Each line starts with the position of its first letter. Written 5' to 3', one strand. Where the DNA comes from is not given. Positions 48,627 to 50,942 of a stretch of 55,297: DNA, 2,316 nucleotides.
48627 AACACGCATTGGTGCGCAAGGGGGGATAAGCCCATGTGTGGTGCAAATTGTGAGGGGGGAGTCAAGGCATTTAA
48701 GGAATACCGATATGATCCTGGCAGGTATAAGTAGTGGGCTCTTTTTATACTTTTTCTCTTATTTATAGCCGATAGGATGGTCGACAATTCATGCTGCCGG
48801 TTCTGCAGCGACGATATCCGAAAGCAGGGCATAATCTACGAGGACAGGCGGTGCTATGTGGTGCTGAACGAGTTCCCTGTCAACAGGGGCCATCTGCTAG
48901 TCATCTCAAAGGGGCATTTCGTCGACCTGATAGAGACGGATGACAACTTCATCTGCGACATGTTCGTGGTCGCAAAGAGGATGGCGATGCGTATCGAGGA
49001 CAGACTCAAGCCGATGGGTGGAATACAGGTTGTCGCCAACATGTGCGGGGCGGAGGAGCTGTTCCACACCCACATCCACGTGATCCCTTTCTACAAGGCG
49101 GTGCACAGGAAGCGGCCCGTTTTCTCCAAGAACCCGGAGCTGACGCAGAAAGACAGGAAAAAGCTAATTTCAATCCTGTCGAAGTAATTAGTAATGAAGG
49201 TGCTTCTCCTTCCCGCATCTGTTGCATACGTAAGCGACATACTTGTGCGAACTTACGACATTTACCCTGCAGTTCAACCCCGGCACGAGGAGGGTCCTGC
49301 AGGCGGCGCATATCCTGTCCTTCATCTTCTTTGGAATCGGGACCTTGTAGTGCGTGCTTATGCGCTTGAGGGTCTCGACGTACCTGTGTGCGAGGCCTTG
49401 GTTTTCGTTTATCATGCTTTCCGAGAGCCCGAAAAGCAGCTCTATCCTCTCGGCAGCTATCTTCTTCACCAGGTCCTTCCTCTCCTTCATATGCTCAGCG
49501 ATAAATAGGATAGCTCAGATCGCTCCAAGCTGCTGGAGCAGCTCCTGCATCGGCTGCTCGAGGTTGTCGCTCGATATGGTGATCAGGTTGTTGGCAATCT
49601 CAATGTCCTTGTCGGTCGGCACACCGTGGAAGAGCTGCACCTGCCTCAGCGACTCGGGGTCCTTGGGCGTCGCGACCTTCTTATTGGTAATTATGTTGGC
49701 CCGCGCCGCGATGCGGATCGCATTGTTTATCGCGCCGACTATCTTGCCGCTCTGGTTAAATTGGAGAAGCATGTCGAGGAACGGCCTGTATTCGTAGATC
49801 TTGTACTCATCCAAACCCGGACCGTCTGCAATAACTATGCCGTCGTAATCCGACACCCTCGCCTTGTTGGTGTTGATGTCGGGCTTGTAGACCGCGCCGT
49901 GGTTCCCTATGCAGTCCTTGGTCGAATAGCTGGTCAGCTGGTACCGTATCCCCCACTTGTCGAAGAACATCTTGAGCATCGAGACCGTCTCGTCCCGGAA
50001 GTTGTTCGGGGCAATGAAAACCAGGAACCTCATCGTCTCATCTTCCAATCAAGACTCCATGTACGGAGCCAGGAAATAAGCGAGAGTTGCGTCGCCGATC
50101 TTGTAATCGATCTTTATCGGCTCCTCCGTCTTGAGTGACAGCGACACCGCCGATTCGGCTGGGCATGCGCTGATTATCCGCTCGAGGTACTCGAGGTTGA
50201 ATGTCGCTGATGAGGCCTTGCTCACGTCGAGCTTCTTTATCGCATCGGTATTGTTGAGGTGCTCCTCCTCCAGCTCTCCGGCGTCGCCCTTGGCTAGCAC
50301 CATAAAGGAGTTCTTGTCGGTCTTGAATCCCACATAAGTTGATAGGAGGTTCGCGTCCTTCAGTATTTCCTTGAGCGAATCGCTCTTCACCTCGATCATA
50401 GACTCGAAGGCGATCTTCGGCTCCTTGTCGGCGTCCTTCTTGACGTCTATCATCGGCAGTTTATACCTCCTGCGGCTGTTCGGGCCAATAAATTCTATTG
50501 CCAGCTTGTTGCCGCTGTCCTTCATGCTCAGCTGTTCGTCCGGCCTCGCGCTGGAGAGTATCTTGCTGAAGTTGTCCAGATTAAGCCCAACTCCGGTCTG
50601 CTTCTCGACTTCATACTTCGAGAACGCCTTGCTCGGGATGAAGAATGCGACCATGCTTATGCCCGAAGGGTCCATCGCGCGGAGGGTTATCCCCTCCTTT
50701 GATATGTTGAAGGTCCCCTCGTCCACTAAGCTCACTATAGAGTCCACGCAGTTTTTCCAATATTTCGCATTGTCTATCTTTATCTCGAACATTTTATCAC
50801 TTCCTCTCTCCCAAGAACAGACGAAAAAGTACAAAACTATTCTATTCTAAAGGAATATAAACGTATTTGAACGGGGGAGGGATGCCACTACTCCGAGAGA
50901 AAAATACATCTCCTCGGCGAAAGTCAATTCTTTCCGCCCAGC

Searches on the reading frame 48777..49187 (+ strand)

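Call 17: search_protein_families(library=pfam, proteins=[window:48777-49187:+], max_evalue=0.001)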
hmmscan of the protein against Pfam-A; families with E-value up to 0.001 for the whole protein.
window:48777-49187:+ (136 aa): 3 families
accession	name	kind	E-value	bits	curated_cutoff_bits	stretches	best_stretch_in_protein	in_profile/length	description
PF01230.28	HIT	-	3.7e-15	56.8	21.5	1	18-106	7-96/98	HIT domain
PF04677.20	CwfJ_C_1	-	5.3e-06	26.7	21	1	5-114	12-118/122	Protein similar to CwfJ C-terminus 1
PF11969.13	DcpS_C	-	0.00024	22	24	1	10-103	5-100/114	Scavenger mRNA decapping enzyme C-term binding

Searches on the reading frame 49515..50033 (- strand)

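Call 17: search_protein_families(library=pfam, proteins=[window:49515-50033:-], max_evalue=0.001)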
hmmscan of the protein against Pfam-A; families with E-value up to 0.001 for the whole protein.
window:49515-50033:- (172 aa): 1 family
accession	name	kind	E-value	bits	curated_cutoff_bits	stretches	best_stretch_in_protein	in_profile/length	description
PF01965.30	DJ-1_PfpI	-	5.1e-10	39.9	26.6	1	2-158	2-155/165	DJ-1/PfpI family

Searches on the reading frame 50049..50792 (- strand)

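Call 17: search_protein_families(library=pfam, proteins=[window:50049-50792:-], max_evalue=0.001)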
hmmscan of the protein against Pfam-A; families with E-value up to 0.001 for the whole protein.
window:50049-50792:- (247 aa): 3 families
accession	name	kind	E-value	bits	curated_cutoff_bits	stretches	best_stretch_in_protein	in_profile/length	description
PF00705.23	PCNA_N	-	2.2e-20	73.1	20.3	1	1-121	1-125/127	Proliferating cell nuclear antigen, N-terminal domain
PF02747.20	PCNA_C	-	7.1e-14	52.5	23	1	125-243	3-126/128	Proliferating cell nuclear antigen, C-terminal domain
PF02144.21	Rad1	-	2.3e-09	37.1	24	1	2-219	2-244/257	Repair protein Rad1/Rec1/Rad17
